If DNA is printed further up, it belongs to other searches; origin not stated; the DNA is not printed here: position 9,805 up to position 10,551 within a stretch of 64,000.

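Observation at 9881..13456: Two HutP-family paralogs with terminator leaders inside the malonate decarboxylase locus: a candidate new antitermination switch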

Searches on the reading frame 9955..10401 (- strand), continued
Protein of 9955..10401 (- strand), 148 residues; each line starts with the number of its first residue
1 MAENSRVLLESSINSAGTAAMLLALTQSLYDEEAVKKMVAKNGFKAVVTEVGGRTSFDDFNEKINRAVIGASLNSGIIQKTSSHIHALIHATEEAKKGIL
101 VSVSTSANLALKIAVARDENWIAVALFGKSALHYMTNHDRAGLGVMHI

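Call 37: search_protein_families(library=pfam, proteins=[L040:6078-6980:+, L040:7001-7423:+, L040:7681-8865:+, L040:8902-9228:+, L040:9213-10295:+, L040:10867-12006:+, L040:4928-5590:-, L040:3519-4925:-, L040:12157-12873:+])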
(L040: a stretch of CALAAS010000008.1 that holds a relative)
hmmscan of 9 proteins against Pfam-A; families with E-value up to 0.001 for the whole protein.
L040:6078-6980:+ (300 aa): 2 families
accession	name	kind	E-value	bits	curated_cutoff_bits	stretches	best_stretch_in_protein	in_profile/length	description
PF03547.23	Mem_trans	-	7.1e-29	100.9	25.7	1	7-292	2-342/343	Membrane transport protein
PF01758.21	SBF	-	0.00098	19.3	24.3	1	221-296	35-114/191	Sodium Bile acid symporter family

L040:7001-7423:+ (140 aa): 1 family
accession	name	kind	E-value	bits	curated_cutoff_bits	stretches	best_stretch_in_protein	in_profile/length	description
PF09021.16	HutP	-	1.1e-34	119.9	25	1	11-138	3-128/128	HutP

L040:7681-8865:+ (394 aa): 1 family
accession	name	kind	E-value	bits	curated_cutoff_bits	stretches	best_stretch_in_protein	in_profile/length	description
PF04909.20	Amidohydro_2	-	2.5e-13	50.9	26.4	1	169-391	96-287/289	Amidohydrolase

L040:8902-9228:+ (108 aa): 0 families

L040:9213-10295:+ (360 aa): 1 family
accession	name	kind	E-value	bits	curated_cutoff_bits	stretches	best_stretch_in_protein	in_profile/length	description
PF06808.19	DctM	-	1.9e-06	27.4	23.8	1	4-144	94-228/413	Tripartite ATP-independent periplasmic transporter, DctM component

L040:10867-12006:+ (379 aa): 3 families
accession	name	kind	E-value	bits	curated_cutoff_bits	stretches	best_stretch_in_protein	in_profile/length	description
PF08240.17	ADH_N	-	1.4e-25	90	23.5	1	58-164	2-98/104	Alcohol dehydrogenase GroES-like domain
PF00107.32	ADH_zinc_N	-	4.6e-08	33.5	31.8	1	225-319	15-107/129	Zinc-binding dehydrogenase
PF13602.12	ADH_zinc_N_2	-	4.1e-06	28.2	27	1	250-368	6-126/134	Zinc-binding dehydrogenase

L040:4928-5590:- (220 aa): 1 family
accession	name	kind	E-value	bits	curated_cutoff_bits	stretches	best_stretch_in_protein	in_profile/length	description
PF14270.11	DUF4358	-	4.2e-18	65.9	25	1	94-184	9-101/102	Domain of unknown function (DUF4358)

L040:3519-4925:- (468 aa): 1 family
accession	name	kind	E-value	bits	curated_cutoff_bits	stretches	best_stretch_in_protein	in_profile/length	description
PF03062.24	MBOAT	-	1.4e-32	113.7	27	1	148-375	80-327/337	MBOAT, membrane-bound O-acyltransferase family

L040:12157-12873:+ (238 aa): 1 family
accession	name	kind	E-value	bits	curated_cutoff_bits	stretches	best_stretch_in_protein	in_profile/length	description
PF16481.10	DUF5058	-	3.4e-49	167.9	28.2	1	14-227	5-222/222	Domain of unknown function (DUF5058)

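Call 39: fold_search(model_id=the predicted structure, library=pdb)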
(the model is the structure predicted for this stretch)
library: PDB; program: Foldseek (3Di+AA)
matches with E <= 10: 406; with E <= 0.001: 11
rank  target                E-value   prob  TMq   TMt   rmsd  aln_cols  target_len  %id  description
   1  1wmq_B                7.9e-09  1.00  0.68  0.70   3.6       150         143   28  Structure of the HutP antitermination complex bound to a single stranded region of hut mRNA (released 2005-03-15)
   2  1vea_B                8.4e-09  1.00  0.75  0.77   2.7       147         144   29  Crystal Structure of HutP, an RNA binding antitermination protein (released 2004-07-20)
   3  1wmq_A                1.6e-08  1.00  0.65  0.67   4.2       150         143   28  Structure of the HutP antitermination complex bound to a single stranded region of hut mRNA (released 2005-03-15)
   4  1wpv_A                2.4e-08  1.00  0.67  0.67   3.8       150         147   27  Crystal Structure of Activated Binary complex of HutP, an RNA binding anti-termination protein (released 2005-03-15)
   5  4h4l_C                2.9e-08  1.00  0.63  0.66   4.0       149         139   27  Crystal Structure of ternary complex of HutP(HutP-L-His-Zn) (released 2013-09-04)
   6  4h4l_B                3.1e-08  1.00  0.62  0.64   4.3       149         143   27  Crystal Structure of ternary complex of HutP(HutP-L-His-Zn) (released 2013-09-04)
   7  4h4l_D                8.0e-08  1.00  0.66  0.69   3.3       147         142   28  Crystal Structure of ternary complex of HutP(HutP-L-His-Zn) (released 2013-09-04)
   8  4ok9_A                1.0e-07  1.00  0.72  0.73   3.3       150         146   25  Crystal structure of the single-stranded RNA binding protein HutP from Geobacillus thermodenitrificans (released 2014-03-19)
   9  4h4l_I                1.3e-07  1.00  0.66  0.69   3.8       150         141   27  Crystal Structure of ternary complex of HutP(HutP-L-His-Zn) (released 2013-09-04)
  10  1wrn_A                1.5e-07  1.00  0.63  0.63   4.2       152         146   26  Metal Ion dependency of the antiterminator protein, HutP, for binding to the terminator region of hut mRNA- A structur (released 2005-08-30)
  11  1vea_A                1.7e-07  1.00  0.73  0.76   3.0       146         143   30  Crystal Structure of HutP, an RNA binding antitermination protein (released 2004-07-20)
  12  8ih8_D                3.1e-03  0.99  0.39  0.43   6.0       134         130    8  anti-sigmaF factor and Anti-sigmaF factor antagonist complex(usfx-RsfB) (released 2024-02-28)
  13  6m37_C                4.3e-03  0.90  0.33  0.41   8.2       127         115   13  The crystal structure of B. subtilis RsbV/RsbW complex in the hexagonal crystal form (released 2020-07-15)
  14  8jzt_B                7.2e-03  0.99  0.41  0.46   8.4       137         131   10  The sigF and anti-sigma factor complex (released 2024-10-16)
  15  6m37_A                7.7e-03  0.95  0.37  0.45   6.5       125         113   13  The crystal structure of B. subtilis RsbV/RsbW complex in the hexagonal crystal form (released 2020-07-15)
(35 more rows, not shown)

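Call 56: find_homologous_proteins(query=L040:7001-7423:+, max_evalue=0.00001)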
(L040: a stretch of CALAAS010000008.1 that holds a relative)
Query L040:7001-7423:+ (140 aa): 95 proteins with E <= 0.00001 among 117 candidates.
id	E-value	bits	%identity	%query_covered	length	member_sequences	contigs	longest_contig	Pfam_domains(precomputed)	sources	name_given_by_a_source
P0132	1.0e-81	289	98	100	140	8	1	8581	PF09021.17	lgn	-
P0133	2.1e-73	263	88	99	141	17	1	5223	PF09021.17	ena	-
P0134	5.3e-73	261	99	91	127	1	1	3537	PF09021.17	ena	-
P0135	9.1e-67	241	83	99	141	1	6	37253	PF09021.17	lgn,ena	-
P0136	2.4e-65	236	78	99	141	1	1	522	PF09021.17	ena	-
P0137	6.0e-62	225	74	99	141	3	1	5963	PF09021.17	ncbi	-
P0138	1.2e-61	225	76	99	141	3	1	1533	PF09021.17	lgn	-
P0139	2.2e-60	220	74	100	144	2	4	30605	PF09021.17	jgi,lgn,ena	jgi:hut operon positive regulator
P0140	2.4e-60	220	74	100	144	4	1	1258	PF09021.17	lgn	-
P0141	1.8e-59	217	75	99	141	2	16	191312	PF09021.17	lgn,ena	-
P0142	1.7e-53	198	65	99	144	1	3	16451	PF09021.17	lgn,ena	-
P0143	4.7e-53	197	66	99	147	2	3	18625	PF09021.17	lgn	-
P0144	2.0e-52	195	65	99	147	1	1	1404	PF09021.17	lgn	-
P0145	2.7e-52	194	64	96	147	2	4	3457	PF09021.17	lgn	-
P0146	6.8e-52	193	64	99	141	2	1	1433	PF09021.17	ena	-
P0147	2.3e-51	191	65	96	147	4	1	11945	PF09021.17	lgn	-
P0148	1.5e-50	189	61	100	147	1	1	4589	PF09021.17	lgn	-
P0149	2.0e-50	188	63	99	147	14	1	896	PF09021.17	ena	-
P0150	7.8e-50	186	67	99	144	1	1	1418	PF09021.17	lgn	-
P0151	2.7e-49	185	63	96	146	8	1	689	PF09021.17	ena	-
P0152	3.0e-49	184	65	97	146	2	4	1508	PF09021.17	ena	-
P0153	1.9e-48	182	62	96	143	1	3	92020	PF09021.17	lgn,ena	-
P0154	2.1e-48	182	61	100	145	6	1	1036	PF09021.17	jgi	jgi:hut operon positive regulator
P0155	5.8e-48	180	61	96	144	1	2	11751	PF09021.17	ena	-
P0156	2.0e-47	179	60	99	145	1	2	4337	PF09021.17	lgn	-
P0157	3.0e-47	178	62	99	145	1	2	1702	PF09021.17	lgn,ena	-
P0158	5.1e-47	177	59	99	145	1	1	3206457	PF09021.17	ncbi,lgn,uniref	ncbi:HutP family protein [Hominifimenecus sp. rT4P-3]|uniref:HutP family protein n=1 Tax=Hominifimen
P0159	5.9e-47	177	62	99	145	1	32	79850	PF09021.17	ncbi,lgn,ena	-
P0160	9.9e-47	176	62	96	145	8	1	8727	PF09021.17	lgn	-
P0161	3.0e-46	175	61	99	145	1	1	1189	PF09021.17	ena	-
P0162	3.0e-46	175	61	99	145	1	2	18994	PF09021.17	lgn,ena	-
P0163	3.1e-46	175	62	99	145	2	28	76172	PF09021.17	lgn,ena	-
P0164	3.8e-46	174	58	97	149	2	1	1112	PF09021.17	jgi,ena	-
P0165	6.2e-46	174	58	96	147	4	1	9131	PF09021.17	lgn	-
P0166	6.8e-46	174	61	99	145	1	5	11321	PF09021.17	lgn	-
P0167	7.9e-46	173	58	97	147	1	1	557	PF09021.17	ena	-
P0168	1.2e-45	173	57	97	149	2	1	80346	PF09021.17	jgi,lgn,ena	-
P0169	1.9e-45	172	58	97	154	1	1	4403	PF09021.17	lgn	-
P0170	2.3e-45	172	60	97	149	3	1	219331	PF09021.17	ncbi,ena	-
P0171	3.5e-45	171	58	94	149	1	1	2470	PF09021.17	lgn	-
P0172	5.4e-45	171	63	96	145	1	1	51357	PF09021.17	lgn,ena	-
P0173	6.3e-45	170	59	94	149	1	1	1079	PF09021.17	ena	-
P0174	6.4e-44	167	59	95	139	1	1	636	PF09021.17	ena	-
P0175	7.0e-44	167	61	96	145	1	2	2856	PF09021.17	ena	-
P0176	2.2e-43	165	56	99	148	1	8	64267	PF09021.17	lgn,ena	-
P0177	3.7e-43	165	58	96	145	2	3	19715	PF09021.17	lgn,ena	-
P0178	4.1e-43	165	57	96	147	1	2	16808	PF09021.17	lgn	-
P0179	5.6e-43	164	57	97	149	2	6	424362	PF09021.17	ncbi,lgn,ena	-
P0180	1.5e-42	163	59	94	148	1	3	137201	PF09021.17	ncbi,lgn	ncbi:MAG: HutP family protein [Acidaminococcaceae bacterium]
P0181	4.3e-42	161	59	94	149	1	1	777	PF09021.17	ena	-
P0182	4.8e-42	161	55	98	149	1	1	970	PF09021.17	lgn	-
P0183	8.7e-42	160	59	94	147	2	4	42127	PF09021.17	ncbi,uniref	ncbi:HutP family protein [Cetobacterium sp.]|uniref:HutP family protein n=1 Tax=Cetobacterium sp. Ta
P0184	1.1e-41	160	58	94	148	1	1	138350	PF09021.17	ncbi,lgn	-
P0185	1.3e-41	160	59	94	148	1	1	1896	PF09021.17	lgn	-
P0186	2.8e-41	159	58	94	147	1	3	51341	PF09021.17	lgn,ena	-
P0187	4.9e-41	158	60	91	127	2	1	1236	PF09021.17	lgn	-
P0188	7.5e-41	157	58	94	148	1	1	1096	PF09021.17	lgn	-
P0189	1.2e-40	157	53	99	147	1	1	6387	PF09021.17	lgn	-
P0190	1.7e-40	156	56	94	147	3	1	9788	PF09021.17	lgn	-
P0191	4.1e-40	155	55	94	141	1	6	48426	PF09021.17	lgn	-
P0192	4.4e-40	155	54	95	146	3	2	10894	PF09021.17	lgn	-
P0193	4.7e-40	155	57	94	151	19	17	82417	PF09021.17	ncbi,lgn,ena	-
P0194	7.4e-40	154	57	91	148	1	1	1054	PF09021.17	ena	-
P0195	9.6e-40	154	58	94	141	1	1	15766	PF09021.17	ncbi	-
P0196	1.2e-39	153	57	94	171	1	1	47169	PF09021.17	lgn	-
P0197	1.3e-39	153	55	94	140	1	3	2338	PF09021.17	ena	-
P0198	1.5e-39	153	56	94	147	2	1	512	PF09021.17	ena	-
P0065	2.8e-39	152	55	94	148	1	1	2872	PF09021.17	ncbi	-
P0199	6.6e-39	151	59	94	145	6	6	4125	PF09021.17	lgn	-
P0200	9.2e-39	151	52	99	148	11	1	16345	PF09021.17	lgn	-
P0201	1.1e-38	150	56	91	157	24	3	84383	PF09021.17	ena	-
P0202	1.6e-38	150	58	94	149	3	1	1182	PF09021.17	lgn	-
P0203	2.2e-38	149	57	94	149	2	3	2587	PF09021.17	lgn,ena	-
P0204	3.2e-38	149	58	94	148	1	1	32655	PF09021.17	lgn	-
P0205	3.9e-38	149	54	94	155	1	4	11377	PF09021.17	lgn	-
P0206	4.9e-38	148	69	71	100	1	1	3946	PF09021.17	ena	-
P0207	6.0e-38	148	57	91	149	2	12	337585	PF09021.17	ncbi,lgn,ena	-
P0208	7.0e-38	148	57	99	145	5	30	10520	PF09021.17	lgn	-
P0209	9.5e-38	147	57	94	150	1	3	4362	PF09021.17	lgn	-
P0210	1.5e-37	147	50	99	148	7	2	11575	PF09021.17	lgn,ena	-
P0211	2.0e-37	146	50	99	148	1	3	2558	PF09021.17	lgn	-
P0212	7.6e-37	144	55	94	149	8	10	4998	PF09021.17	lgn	-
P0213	5.1e-36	142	54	87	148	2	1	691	PF09021.17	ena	-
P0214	7.5e-36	141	51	95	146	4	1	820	PF09021.17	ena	-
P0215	1.2e-35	140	51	100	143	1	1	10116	PF09021.17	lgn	-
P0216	1.6e-35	140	55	94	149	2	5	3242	PF09021.17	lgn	-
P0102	1.9e-35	140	51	99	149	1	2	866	PF09021.17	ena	-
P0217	2.7e-35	139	53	94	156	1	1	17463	PF09021.17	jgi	-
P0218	6.2e-35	138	51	95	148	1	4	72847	PF09021.17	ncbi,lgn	-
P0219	2.7e-33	133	52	84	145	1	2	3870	PF09021.17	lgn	-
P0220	3.3e-31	126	50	94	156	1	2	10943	PF09021.17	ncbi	-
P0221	2.6e-28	117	47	95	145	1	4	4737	PF09021.17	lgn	-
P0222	1.8e-24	104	47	96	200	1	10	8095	PF09021.17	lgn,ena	-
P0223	1.0e-13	70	80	31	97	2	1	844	PF09021.17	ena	-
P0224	2.3e-6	46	43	65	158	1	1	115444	PF09021.17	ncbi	-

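Call 57: find_encoding_contigs(protein=P0158, flank=6000, max_places=1)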
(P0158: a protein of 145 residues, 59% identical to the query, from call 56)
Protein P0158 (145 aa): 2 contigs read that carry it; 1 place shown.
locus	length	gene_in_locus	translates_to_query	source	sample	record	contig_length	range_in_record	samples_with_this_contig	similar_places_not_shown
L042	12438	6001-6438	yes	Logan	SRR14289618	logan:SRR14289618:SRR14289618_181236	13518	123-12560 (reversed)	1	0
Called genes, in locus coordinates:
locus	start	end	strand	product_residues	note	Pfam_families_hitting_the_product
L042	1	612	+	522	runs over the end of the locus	?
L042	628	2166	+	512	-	PF00144:Beta-lactamase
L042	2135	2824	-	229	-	PF00392:GntR, PF07729:FCD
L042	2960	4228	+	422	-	PF00939:Na_sulph_symp, PF03600:CitMHS, PF06808:DctM (weak)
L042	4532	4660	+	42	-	-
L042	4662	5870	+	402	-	PF03977:OAD_beta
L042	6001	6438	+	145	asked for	PF09021:HutP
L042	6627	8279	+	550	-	PF16957:Mal_decarbox_Al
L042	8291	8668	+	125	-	PF06857:ACP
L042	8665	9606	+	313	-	PF01039:Carboxyl_trans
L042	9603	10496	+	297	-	PF01039:Carboxyl_trans, PF03255:ACCA (weak), PF06833:MdcE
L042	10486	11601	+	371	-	PF27502:MadH_C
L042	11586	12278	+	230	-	PF20866:MdcG_N (faint), PF10620:MdcG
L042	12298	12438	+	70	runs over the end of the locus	PF00364:Biotin_lipoyl, PF25917:BSH_RND (weak), PF25919:BSH_CusB (faint), PF25973:BSH_CzcB (faint), PF25997:BSH_YhbJ (weak), PF25984:BSH_YknX (faint)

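Call 58: find_encoding_contigs(protein=P0183, flank=6000, max_places=1)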
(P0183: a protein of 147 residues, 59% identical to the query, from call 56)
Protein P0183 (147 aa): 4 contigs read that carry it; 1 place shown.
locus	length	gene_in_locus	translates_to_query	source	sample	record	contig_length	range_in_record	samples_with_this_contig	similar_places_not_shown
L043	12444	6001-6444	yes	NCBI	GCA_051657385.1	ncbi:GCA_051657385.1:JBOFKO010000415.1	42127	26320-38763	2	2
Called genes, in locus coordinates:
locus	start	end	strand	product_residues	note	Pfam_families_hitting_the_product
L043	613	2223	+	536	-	PF00078:RVT_1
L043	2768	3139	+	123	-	PF03817:MadL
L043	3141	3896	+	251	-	PF03818:MadM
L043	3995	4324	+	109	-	-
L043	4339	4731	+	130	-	PF25917:BSH_RND (weak), PF25973:BSH_CzcB (faint), PF25984:BSH_YknX (faint), PF00364:Biotin_lipoyl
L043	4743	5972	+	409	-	PF03977:OAD_beta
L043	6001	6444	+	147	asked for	PF09021:HutP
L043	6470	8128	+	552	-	PF16957:Mal_decarbox_Al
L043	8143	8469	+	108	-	PF06857:ACP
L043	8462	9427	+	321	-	PF01039:Carboxyl_trans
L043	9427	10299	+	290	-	PF01039:Carboxyl_trans (weak), PF03255:ACCA (weak), PF06833:MdcE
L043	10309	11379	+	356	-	PF27502:MadH_C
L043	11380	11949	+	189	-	PF10620:MdcG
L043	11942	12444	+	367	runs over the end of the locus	PF04389:Peptidase_M28, PF05343:Peptidase_M42 (faint), PF01546:Peptidase_M20, PF07687:M20_dimer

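Call 59: find_encoding_contigs(protein=P0179, flank=6000, max_places=1)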
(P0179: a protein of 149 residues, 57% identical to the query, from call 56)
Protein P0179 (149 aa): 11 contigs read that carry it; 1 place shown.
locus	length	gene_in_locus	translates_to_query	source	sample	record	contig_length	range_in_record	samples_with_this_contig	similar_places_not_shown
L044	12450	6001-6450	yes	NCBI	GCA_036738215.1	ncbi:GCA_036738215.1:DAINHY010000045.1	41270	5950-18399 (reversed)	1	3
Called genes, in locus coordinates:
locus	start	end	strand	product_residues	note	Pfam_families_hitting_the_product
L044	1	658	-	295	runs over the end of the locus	PF00126:HTH_1, PF03466:LysR_substrate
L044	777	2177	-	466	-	PF02667:SCFA_trans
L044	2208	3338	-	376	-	PF05343:Peptidase_M42, PF01546:Peptidase_M20 (weak)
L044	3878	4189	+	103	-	PF04277:OAD_gamma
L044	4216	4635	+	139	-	-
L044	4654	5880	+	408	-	PF03977:OAD_beta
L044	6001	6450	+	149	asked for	PF09021:HutP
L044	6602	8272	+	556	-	PF16957:Mal_decarbox_Al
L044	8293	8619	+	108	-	PF06857:ACP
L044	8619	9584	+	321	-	PF01039:Carboxyl_trans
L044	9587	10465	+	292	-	PF01039:Carboxyl_trans, PF06833:MdcE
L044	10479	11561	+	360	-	PF27502:MadH_C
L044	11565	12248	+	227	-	PF10620:MdcG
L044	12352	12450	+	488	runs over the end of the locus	PF01425:Amidase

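Call 67: find_encoding_contigs(protein=P0141, flank=6000, max_places=1)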
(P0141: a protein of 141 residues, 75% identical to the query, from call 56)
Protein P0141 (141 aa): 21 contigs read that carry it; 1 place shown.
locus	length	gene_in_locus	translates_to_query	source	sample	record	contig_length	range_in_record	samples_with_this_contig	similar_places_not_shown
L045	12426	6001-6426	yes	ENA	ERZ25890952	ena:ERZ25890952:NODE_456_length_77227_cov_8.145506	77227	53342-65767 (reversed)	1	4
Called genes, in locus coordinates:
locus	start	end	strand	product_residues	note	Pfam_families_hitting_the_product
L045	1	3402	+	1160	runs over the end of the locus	PF02811:PHP, PF07733:DNA_pol3_alpha, PF17657:DNA_pol3_finger, PF14579:HHH_6, PF01336:tRNA_anti-codon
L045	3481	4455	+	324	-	PF00365:PFK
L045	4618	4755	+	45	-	-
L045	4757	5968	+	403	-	PF03977:OAD_beta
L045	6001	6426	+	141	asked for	PF09021:HutP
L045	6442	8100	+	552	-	PF16957:Mal_decarbox_Al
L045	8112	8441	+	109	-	PF06857:ACP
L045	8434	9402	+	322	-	PF01039:Carboxyl_trans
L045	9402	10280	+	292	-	PF01039:Carboxyl_trans, PF03255:ACCA (weak), PF06833:MdcE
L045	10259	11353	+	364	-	PF27502:MadH_C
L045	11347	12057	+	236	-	PF10620:MdcG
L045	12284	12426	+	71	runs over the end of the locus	PF00364:Biotin_lipoyl, PF25917:BSH_RND, PF25919:BSH_CusB, PF25973:BSH_CzcB (faint), PF25997:BSH_YhbJ (weak), PF13375:RnfC_N (faint), PF25984:BSH_YknX (weak)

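Call 68: find_encoding_contigs(protein=P0224, flank=6000, max_places=1)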
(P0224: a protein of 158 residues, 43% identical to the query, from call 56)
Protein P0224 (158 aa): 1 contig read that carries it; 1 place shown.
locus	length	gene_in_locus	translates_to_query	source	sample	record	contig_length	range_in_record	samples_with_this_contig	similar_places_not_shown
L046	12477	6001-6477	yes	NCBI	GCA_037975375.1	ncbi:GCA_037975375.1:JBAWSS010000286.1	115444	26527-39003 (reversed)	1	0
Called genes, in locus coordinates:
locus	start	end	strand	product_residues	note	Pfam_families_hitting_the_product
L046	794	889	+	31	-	-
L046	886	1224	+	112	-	-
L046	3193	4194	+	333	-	PF07973:tRNA_SAD (weak)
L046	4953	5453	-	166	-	PF16868:NMT1_3 (weak)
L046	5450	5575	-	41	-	-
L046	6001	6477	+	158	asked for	PF09021:HutP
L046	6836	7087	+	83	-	-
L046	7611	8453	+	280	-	PF07136:DUF1385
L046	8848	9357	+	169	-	PF03462:PCRF, PF00472:RF-1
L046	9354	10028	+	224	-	-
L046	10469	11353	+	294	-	PF00890:FAD_binding_2 (weak), PF01134:GIDA (faint), PF01266:DAO (weak), PF03486:HI0933_like (faint), PF07992:Pyr_redox_2, PF13450:NAD_binding_8, PF13738:Pyr_redox_3, PF00070:Pyr_redox, +1 more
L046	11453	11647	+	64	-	-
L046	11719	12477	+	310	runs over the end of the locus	PF00294:PfkB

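Call 69: find_encoding_contigs(protein=P0207, flank=6000, max_places=1)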
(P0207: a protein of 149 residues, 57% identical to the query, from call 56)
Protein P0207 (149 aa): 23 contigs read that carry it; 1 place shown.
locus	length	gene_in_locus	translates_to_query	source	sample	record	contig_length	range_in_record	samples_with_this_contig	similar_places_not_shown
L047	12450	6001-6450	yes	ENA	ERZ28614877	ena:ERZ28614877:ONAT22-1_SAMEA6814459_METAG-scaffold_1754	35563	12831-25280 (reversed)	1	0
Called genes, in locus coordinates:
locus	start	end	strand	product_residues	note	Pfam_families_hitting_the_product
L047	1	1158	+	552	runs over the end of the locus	-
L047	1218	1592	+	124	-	PF03176:MMPL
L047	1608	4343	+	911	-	-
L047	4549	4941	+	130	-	PF01325:Fe_dep_repress, PF02742:Fe_dep_repr_C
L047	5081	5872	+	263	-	PF06180:CbiK, PF01903:CbiX (faint)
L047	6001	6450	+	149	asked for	PF09021:HutP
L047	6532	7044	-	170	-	PF08974:DUF1877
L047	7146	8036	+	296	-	PF00892:EamA, PF03151:TPT (faint), PF00892:EamA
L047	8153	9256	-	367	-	PF04389:Peptidase_M28, PF01546:Peptidase_M20, PF05343:Peptidase_M42 (weak), PF07687:M20_dimer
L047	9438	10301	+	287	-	PF02645:DegV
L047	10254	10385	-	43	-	-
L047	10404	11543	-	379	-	PF13793:Pribosyltran_N, PF00156:Pribosyltran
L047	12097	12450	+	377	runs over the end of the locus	PF01888:CbiD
